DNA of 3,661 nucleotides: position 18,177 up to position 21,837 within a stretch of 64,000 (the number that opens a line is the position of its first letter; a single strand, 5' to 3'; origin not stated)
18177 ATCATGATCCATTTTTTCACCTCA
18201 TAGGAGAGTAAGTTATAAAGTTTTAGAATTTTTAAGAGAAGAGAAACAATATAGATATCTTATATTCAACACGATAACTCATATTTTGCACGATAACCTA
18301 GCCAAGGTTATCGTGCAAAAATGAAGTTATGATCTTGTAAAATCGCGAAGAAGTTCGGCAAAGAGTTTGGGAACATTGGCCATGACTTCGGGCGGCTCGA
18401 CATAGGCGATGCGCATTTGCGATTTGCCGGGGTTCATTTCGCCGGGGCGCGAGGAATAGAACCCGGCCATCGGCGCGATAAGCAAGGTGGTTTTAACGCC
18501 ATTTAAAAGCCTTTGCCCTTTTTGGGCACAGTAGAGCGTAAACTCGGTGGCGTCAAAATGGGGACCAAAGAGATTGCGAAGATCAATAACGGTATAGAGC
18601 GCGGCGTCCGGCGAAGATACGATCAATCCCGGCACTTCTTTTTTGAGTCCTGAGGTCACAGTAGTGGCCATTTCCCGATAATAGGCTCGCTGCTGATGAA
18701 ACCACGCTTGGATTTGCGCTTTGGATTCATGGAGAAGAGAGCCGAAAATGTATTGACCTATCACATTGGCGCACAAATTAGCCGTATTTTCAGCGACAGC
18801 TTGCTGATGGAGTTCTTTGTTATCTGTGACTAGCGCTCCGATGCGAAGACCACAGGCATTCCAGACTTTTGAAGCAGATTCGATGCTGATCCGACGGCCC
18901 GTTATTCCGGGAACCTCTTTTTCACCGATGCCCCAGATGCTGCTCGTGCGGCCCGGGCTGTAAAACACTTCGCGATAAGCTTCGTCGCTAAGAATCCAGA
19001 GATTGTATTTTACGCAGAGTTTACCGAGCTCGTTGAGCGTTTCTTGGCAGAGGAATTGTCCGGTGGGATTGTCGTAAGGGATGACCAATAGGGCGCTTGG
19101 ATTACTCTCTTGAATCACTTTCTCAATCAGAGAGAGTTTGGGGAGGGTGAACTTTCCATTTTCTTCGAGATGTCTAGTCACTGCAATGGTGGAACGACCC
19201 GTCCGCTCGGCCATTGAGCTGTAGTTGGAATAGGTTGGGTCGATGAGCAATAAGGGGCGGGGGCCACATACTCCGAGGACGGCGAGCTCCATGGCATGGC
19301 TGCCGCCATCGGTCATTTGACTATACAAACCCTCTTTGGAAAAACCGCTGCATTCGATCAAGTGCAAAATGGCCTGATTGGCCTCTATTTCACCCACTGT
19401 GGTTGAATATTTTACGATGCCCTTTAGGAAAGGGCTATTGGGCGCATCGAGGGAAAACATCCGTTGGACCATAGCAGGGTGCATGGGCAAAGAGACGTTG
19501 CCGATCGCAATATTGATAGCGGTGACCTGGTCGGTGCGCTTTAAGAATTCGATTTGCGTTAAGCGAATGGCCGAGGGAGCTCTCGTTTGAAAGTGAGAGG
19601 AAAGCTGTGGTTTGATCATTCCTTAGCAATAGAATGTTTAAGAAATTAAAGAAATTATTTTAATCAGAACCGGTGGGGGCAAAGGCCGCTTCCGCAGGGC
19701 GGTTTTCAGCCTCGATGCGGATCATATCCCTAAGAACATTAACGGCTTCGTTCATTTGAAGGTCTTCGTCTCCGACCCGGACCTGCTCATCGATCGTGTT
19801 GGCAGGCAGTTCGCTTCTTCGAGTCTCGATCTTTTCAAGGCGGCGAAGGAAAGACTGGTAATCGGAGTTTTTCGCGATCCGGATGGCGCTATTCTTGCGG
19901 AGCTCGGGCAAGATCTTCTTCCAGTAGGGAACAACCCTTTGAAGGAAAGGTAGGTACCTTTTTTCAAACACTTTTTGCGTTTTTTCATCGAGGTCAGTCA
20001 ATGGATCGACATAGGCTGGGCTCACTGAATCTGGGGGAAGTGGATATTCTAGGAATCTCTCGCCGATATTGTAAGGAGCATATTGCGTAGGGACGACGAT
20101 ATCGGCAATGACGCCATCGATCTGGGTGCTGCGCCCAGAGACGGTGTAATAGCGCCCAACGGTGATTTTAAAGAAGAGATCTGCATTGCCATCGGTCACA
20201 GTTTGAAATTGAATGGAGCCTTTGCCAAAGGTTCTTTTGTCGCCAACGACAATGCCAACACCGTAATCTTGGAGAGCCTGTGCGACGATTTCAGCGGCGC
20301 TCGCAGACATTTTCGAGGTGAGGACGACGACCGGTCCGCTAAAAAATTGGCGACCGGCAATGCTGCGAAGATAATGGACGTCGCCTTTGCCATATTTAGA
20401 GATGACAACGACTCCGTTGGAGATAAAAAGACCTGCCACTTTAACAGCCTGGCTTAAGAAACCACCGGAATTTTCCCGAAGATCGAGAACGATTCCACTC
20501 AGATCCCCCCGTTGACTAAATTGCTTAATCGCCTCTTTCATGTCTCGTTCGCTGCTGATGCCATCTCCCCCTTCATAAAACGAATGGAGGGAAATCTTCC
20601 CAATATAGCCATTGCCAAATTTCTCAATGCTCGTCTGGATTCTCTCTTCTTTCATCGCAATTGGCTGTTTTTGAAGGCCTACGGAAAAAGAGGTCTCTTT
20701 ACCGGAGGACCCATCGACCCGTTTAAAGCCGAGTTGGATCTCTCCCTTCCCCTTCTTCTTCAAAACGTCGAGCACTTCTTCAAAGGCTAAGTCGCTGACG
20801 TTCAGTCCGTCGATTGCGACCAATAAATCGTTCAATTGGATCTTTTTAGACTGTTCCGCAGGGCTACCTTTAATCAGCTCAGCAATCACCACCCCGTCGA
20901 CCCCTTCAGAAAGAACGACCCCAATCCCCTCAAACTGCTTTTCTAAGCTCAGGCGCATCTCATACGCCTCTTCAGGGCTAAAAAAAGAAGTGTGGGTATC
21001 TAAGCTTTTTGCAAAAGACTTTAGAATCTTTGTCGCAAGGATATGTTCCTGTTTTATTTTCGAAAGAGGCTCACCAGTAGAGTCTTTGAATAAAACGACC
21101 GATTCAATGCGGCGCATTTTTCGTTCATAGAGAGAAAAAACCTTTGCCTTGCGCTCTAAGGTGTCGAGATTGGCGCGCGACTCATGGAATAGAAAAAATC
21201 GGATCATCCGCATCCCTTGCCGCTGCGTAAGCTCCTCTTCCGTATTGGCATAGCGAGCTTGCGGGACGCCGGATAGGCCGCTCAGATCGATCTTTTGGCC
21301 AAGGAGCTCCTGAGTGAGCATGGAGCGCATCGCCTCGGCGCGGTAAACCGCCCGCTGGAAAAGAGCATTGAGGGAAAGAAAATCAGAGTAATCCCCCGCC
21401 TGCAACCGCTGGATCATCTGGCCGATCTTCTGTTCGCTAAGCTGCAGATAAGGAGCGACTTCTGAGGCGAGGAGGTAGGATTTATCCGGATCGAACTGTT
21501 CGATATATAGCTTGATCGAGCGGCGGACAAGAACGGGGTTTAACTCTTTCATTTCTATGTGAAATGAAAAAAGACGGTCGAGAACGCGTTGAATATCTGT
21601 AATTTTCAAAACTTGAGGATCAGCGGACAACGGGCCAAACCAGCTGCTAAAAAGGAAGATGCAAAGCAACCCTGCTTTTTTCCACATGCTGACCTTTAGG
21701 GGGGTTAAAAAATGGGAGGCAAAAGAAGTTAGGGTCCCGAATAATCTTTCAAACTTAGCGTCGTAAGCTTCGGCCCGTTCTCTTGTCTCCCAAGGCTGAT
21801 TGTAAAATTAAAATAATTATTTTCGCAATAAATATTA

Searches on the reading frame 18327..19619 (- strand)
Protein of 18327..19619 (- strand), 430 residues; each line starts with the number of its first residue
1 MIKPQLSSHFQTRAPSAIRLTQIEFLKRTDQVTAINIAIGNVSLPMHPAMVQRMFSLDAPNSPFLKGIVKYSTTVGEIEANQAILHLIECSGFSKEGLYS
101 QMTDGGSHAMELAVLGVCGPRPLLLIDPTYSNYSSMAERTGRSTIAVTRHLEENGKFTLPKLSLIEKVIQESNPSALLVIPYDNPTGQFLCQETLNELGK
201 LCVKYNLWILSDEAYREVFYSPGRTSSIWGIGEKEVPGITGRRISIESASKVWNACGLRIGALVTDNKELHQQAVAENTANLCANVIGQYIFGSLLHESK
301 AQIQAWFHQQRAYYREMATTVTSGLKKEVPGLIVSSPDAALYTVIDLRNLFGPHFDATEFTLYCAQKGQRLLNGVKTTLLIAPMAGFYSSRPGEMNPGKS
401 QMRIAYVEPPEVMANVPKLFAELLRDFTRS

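Call 49: search_protein_families(library=pfam, proteins=[window:18327-19619:-], max_evalue=0.001)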
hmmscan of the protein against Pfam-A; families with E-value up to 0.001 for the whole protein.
window:18327-19619:- (430 aa): 1 family
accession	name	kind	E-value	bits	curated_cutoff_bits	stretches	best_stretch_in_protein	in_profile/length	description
PF00155.27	Aminotran_1_2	-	1.1e-28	100.9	19.7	1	69-362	36-320/361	Aminotransferase class I and II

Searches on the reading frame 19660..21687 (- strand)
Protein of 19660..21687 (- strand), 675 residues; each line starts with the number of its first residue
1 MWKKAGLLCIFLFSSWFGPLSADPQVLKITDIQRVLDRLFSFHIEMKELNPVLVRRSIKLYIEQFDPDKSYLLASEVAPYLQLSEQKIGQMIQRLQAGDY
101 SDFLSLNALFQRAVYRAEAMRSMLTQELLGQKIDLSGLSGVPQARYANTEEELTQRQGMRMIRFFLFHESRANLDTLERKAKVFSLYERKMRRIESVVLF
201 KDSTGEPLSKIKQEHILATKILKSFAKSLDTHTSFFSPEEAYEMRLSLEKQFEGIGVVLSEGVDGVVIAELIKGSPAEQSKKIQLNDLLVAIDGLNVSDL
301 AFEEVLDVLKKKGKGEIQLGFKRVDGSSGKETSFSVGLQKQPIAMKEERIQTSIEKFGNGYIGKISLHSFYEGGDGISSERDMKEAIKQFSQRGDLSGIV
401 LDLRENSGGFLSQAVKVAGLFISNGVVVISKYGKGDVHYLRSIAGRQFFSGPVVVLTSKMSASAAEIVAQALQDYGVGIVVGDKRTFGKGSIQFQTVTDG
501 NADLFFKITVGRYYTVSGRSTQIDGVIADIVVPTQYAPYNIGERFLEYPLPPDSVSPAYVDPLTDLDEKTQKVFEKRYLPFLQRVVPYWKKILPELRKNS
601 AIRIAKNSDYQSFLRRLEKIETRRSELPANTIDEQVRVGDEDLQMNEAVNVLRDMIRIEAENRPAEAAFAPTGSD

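Call 49: search_protein_families(library=pfam, proteins=[window:19660-21687:-], max_evalue=0.001)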
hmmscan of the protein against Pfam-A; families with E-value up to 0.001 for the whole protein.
window:19660-21687:- (675 aa): 6 families
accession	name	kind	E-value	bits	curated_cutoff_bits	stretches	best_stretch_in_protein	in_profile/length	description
PF03572.23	Peptidase_S41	-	3e-40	137.9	24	1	362-532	2-165/165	Peptidase family S41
PF17804.6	TSP_NTD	-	1.1e-20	75.1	26.4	1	37-239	3-188/188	Tail specific protease N-terminal domain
PF00595.29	PDZ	-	3.3e-10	40.7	23.2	1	247-319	3-78/81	PDZ domain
PF11818.13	DUF3340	-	1.6e-07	32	28.6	0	589-626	31-68/155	C-terminal domain of tail specific protease (DUF3340)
PF17820.7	PDZ_6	-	3.6e-06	27.1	27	1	267-321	1-52/54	PDZ domain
PF13180.12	PDZ_2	-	5.4e-06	27.1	27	1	255-328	3-70/80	PDZ domain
